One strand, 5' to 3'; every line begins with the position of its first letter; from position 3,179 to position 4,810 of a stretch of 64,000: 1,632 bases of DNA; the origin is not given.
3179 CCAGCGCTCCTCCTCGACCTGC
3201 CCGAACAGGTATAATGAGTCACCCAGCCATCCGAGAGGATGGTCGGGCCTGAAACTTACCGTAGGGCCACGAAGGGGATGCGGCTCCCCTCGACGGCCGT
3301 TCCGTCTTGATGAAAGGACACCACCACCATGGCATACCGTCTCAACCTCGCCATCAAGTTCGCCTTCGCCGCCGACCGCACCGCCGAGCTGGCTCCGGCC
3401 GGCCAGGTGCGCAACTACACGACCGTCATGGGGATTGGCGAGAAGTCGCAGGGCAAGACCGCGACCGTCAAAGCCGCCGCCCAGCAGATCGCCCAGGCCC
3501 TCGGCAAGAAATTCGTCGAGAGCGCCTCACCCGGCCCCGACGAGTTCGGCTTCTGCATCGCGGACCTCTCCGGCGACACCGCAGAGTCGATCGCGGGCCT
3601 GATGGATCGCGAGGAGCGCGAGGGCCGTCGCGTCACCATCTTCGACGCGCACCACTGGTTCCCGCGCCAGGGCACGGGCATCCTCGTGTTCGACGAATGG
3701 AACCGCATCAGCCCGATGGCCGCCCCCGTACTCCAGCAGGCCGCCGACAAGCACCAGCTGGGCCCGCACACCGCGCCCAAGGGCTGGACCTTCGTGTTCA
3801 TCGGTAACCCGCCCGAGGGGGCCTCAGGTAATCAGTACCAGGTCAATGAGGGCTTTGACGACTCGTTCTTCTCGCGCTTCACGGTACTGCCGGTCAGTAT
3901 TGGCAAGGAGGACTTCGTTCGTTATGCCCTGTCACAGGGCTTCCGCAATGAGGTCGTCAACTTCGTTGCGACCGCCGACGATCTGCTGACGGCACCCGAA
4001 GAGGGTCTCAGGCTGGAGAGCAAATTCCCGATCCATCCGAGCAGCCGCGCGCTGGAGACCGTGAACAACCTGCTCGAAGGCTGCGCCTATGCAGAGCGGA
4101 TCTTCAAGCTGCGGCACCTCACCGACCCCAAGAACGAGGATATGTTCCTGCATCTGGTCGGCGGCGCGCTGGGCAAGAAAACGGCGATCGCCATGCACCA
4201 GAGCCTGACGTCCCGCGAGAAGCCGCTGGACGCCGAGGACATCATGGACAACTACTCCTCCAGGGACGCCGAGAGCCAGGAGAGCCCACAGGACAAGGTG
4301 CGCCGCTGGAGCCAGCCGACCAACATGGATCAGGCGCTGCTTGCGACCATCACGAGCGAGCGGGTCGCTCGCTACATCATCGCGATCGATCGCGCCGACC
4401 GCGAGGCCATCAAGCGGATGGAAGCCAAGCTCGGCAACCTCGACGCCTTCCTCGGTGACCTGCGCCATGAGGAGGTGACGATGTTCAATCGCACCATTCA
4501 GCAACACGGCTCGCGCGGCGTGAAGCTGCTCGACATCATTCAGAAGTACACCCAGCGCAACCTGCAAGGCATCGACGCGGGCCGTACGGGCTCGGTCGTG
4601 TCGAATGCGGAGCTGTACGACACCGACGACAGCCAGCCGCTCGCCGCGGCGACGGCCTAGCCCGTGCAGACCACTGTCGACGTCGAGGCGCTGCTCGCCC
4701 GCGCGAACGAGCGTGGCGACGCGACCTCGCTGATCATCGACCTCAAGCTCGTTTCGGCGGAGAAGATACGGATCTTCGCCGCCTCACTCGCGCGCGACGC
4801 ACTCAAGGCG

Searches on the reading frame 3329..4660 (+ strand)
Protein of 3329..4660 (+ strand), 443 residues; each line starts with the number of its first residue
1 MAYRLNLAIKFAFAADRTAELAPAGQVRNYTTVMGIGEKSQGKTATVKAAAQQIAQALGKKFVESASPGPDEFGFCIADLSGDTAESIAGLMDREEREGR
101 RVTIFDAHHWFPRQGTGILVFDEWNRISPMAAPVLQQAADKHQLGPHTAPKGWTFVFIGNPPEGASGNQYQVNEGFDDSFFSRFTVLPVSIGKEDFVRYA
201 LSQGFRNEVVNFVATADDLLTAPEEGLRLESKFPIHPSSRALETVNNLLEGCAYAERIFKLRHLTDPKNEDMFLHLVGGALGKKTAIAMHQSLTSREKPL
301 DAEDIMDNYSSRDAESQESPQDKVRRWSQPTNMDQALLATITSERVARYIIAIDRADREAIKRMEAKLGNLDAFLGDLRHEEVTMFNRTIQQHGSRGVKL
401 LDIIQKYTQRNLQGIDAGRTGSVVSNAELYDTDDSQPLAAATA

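Call 98: find_related_loci(query=window:3329-4660:+, collection=genome_contigs, flank=500)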
Query window:3329-4660:+ (443 aa) in genome_contigs; peptide patterns used: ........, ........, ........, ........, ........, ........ (x = any residue, [..] = any of these).
18 stretches matched a pattern, but none encodes a relative of the query by tblastn (E <= 1e-3).
